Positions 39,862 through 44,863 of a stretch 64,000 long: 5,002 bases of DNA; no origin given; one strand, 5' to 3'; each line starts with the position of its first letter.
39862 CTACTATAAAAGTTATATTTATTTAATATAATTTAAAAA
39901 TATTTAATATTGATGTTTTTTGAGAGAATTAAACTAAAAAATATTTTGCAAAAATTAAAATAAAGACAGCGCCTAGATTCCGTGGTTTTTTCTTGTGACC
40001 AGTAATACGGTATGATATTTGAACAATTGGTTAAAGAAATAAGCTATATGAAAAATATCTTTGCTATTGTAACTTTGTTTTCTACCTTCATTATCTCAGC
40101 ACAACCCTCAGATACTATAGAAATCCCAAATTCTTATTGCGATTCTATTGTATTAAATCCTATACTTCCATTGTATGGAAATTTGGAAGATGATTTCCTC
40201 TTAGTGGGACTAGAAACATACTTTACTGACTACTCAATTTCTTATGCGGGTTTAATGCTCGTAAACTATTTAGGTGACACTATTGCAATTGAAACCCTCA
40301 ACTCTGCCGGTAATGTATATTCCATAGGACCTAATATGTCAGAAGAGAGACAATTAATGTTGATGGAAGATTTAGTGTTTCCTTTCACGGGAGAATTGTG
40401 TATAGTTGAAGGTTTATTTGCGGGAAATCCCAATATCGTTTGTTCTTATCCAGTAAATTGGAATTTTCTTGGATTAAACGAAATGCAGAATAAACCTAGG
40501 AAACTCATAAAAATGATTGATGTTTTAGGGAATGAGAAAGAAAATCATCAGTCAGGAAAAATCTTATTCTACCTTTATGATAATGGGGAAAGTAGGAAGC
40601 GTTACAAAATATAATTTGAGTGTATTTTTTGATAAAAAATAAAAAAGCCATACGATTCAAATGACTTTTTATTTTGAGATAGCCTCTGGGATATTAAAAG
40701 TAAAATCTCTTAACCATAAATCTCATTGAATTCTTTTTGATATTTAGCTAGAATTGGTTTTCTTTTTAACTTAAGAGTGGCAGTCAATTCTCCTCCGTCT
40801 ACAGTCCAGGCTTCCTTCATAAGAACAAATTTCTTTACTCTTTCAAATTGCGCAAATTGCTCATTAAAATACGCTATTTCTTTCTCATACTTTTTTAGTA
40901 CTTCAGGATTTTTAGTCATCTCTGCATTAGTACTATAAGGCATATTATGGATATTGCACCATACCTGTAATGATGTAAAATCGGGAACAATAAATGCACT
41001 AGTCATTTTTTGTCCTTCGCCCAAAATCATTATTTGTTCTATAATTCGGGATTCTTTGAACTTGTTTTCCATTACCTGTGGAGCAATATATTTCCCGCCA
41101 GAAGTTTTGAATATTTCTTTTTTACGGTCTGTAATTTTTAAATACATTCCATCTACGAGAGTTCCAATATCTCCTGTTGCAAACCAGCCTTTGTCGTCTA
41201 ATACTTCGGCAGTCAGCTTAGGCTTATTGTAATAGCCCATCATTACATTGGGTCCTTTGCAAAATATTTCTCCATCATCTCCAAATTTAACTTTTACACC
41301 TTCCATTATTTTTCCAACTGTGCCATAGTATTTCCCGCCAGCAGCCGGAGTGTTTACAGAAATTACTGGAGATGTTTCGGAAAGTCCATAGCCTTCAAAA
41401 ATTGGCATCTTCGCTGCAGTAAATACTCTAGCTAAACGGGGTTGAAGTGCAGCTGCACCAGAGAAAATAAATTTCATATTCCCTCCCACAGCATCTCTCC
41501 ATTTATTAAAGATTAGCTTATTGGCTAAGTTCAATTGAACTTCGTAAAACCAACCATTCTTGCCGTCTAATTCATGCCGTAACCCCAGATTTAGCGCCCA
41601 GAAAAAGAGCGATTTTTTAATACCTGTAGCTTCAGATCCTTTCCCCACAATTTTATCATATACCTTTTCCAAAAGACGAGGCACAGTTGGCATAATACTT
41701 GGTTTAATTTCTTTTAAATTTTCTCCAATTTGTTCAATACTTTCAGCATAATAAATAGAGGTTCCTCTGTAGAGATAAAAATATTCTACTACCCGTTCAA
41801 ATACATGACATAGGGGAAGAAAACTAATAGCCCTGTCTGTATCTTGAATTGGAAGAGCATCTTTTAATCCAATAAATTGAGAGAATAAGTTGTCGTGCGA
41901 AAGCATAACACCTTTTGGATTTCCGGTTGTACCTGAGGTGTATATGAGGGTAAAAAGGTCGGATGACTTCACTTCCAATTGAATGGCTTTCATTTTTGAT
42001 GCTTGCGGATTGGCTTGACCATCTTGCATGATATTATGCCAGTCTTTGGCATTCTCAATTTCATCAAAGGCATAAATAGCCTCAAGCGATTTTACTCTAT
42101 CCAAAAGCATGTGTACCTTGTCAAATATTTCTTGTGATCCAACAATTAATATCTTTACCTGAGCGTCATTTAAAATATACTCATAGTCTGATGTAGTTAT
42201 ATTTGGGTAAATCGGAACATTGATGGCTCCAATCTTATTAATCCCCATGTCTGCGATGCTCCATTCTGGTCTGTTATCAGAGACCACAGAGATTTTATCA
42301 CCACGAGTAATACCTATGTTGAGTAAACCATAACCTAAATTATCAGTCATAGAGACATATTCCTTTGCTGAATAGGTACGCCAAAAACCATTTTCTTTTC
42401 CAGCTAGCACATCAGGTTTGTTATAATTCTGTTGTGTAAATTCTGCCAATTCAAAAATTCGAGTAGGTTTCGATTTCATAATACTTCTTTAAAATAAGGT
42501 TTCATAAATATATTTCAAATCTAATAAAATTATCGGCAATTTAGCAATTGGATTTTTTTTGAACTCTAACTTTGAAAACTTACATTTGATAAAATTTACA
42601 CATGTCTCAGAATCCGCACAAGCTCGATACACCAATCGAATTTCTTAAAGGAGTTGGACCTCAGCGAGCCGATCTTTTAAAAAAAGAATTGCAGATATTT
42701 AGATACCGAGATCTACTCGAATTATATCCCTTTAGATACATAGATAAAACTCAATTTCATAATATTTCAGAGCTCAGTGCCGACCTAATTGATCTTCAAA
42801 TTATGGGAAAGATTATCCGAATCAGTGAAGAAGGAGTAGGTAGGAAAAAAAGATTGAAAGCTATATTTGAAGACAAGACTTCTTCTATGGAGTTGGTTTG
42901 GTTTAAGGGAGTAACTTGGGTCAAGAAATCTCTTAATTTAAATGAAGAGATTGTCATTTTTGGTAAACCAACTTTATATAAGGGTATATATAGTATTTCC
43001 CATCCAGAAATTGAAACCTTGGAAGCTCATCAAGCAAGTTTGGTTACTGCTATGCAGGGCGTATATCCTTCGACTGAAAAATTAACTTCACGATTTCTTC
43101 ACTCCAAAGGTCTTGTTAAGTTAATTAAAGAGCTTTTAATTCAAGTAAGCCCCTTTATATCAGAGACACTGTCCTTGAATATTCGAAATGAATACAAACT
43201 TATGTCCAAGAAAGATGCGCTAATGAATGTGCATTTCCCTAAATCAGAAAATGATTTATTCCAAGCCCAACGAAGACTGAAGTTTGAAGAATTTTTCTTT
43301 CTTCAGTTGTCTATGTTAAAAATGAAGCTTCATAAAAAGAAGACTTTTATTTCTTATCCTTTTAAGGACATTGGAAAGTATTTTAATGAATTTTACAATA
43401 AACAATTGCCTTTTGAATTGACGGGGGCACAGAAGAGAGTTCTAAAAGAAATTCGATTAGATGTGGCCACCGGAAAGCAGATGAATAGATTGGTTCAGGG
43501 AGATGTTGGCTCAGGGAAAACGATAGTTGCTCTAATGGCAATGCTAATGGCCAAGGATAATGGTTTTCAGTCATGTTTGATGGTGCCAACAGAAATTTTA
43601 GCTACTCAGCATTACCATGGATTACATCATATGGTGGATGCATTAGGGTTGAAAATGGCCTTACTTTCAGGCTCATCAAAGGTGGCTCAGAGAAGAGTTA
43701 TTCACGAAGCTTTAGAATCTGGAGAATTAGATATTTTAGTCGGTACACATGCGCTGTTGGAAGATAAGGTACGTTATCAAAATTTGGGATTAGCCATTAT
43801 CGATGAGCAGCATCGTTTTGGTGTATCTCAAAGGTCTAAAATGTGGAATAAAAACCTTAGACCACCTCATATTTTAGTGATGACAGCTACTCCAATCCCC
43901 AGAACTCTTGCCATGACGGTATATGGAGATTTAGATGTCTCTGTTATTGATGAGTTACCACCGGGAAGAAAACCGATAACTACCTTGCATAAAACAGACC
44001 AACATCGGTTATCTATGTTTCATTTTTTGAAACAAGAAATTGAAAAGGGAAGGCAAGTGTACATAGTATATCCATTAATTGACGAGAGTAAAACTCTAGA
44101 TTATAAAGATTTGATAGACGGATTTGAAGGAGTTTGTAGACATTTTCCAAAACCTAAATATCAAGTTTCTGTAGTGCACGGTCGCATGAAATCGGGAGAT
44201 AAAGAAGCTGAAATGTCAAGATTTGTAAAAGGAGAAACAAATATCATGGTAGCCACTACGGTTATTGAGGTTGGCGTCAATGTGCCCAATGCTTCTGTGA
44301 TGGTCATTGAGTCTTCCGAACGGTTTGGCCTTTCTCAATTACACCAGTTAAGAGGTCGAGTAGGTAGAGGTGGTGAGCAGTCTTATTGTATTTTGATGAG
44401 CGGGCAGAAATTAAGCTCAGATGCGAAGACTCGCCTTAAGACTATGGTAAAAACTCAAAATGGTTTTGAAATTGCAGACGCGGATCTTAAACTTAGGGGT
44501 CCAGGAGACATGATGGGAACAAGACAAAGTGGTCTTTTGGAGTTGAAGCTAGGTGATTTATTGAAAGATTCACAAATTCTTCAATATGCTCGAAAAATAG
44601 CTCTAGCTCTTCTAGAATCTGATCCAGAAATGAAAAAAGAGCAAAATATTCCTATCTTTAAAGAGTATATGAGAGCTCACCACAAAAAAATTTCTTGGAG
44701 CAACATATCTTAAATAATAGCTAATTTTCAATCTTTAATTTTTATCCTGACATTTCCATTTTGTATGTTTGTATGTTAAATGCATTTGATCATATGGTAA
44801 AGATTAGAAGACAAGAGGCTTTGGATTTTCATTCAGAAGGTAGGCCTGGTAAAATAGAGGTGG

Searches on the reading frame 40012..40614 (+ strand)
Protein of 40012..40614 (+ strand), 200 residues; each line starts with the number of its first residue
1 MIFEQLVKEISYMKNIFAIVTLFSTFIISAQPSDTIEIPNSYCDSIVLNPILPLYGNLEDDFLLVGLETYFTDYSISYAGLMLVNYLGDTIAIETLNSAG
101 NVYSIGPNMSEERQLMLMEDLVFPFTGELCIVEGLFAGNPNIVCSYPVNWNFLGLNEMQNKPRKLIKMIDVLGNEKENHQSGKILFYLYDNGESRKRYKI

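Call 41: search_protein_families(library=pfam, max_evalue=0.00001, proteins=[window:40012-40614:+])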
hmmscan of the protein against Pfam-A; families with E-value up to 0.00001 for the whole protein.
window:40012-40614:+ (200 aa): 0 families

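Call 72: find_homologous_proteins(query=window:40048-40614:+, max_evalue=1e-8)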
Query window:40048-40614:+ (188 aa): 16 proteins with E <= 1e-8 among 99 candidates.
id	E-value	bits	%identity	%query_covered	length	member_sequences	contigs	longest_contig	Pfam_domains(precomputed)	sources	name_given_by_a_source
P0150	1.4e-120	418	100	100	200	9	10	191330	-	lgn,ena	-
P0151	8.0e-63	230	64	89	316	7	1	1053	-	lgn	-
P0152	5.1e-62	227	62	89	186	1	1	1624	-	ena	-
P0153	2.8e-61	225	63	89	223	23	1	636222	-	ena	-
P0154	6.0e-60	220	59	89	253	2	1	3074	-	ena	-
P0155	4.5e-57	211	59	85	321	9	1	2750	-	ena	-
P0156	5.1e-56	207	57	87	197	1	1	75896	-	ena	-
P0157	1.9e-46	176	56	84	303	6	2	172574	-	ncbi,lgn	-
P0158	3.7e-44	169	63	63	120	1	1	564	-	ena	-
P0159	3.3e-43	166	60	67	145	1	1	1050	-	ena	-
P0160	3.0e-42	162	63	63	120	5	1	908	-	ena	-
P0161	3.1e-40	156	62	62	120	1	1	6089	-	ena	-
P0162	4.5e-40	155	60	63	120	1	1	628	-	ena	-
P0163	1.2e-38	151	61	60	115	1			-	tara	tara:strand:- start:703 stop:1050 length:348 start_codon:yes stop_codon:yes gene_type:complete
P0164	1.8e-38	150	58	62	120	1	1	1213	-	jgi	jgi:hypothetical protein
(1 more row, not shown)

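Call 73: find_encoding_contigs(protein=P0153, flank=1500, max_places=3)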
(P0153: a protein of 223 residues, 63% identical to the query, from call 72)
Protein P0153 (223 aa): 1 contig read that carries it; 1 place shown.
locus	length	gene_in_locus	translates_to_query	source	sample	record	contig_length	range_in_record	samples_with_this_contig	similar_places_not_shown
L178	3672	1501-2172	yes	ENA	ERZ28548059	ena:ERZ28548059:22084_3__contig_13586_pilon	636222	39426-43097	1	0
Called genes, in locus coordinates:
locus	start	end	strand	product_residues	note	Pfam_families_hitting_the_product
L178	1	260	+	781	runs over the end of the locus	PF01433:Peptidase_M1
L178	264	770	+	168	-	PF20420:DUF6702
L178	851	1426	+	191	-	PF00086:Thyroglobulin_1, PF00014:Kunitz_BPTI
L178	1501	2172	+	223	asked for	-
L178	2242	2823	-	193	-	PF18962:Por_Secre_tail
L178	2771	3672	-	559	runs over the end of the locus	PF05572:Peptidase_M43, PF00801:PKD, PF18911:PKD_4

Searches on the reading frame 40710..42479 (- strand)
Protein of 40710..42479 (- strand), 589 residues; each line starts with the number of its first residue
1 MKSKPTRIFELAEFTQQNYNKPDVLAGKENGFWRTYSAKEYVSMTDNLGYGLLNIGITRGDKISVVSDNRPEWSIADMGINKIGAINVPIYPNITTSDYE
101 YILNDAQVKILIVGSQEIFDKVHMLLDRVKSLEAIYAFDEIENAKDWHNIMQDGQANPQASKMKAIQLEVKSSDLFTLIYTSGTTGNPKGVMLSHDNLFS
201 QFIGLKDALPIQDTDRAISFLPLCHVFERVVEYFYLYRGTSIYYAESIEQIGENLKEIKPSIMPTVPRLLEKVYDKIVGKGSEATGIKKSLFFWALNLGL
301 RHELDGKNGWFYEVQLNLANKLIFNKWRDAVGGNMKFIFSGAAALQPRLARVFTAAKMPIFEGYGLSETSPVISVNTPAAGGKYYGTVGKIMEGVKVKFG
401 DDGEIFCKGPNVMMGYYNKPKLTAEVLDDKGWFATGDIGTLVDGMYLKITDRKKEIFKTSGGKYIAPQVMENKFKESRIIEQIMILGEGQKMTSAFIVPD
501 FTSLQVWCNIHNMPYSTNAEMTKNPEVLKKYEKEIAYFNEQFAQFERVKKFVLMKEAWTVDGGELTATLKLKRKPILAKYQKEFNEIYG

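Call 41: search_protein_families(library=pfam, max_evalue=0.00001, proteins=[window:40710-42479:-])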
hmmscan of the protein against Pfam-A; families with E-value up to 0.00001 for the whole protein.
window:40710-42479:- (589 aa): 2 families
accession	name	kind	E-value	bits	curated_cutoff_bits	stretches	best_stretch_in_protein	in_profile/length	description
PF00501.34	AMP-binding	-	1.1e-68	232.2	29.9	1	15-417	2-384/384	AMP-binding enzyme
PF23562.2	AMP-binding_C_3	-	9.5e-07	29.7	20.8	1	459-588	6-120/124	AMP-binding enzyme C-terminal domain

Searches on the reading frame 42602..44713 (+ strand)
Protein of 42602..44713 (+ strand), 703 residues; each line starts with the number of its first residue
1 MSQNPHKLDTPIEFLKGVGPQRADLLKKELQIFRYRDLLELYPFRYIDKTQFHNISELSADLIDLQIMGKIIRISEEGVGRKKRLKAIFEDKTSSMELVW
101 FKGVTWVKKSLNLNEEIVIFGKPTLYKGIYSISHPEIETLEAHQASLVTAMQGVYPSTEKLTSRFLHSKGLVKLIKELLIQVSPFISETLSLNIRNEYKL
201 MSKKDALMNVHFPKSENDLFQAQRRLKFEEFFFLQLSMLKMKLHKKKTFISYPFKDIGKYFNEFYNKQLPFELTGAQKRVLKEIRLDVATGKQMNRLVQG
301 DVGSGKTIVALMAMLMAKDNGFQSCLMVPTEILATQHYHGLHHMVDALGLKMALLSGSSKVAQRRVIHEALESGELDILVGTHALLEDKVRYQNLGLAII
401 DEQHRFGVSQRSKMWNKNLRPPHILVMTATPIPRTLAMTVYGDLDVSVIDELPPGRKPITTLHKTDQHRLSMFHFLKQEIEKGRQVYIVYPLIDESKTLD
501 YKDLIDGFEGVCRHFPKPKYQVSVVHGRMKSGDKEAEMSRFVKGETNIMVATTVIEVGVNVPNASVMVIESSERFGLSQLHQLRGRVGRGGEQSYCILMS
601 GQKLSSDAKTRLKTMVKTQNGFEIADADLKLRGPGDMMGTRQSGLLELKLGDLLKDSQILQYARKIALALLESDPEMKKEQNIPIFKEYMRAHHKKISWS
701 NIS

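Call 41: search_protein_families(library=pfam, max_evalue=0.00001, proteins=[window:42602-44713:+])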
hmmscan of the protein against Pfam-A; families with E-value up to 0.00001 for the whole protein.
window:42602-44713:+ (703 aa): 7 families
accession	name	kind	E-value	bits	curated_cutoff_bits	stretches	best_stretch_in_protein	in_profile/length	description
PF00270.35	DEAD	-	7.3e-25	88.1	26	1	276-437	3-165/167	DEAD/DEAH box helicase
PF19833.4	RecG_dom3_C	-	1.2e-24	86.6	26.8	1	618-703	1-87/87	ATP-dependent DNA helicase RecG, domain 3, C-terminal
PF00271.37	Helicase_C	-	5.7e-22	78.5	23.5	1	474-591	4-110/110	Helicase conserved C-terminal domain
PF17191.10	RecG_wedge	-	1e-15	58.2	23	1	11-165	1-150/162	RecG wedge domain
PF04851.21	ResIII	-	1.7e-11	44.7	22.5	1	272-431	3-162/164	Type III restriction enzyme, res subunit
PF01336.31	tRNA_anti-codon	-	2.8e-07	30.8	27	1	67-140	3-75/75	OB-fold nucleic acid binding domain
PF00176.29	SNF2-rel_dom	-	2e-06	27.5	24.9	0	293-436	17-168/290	SNF2-related domain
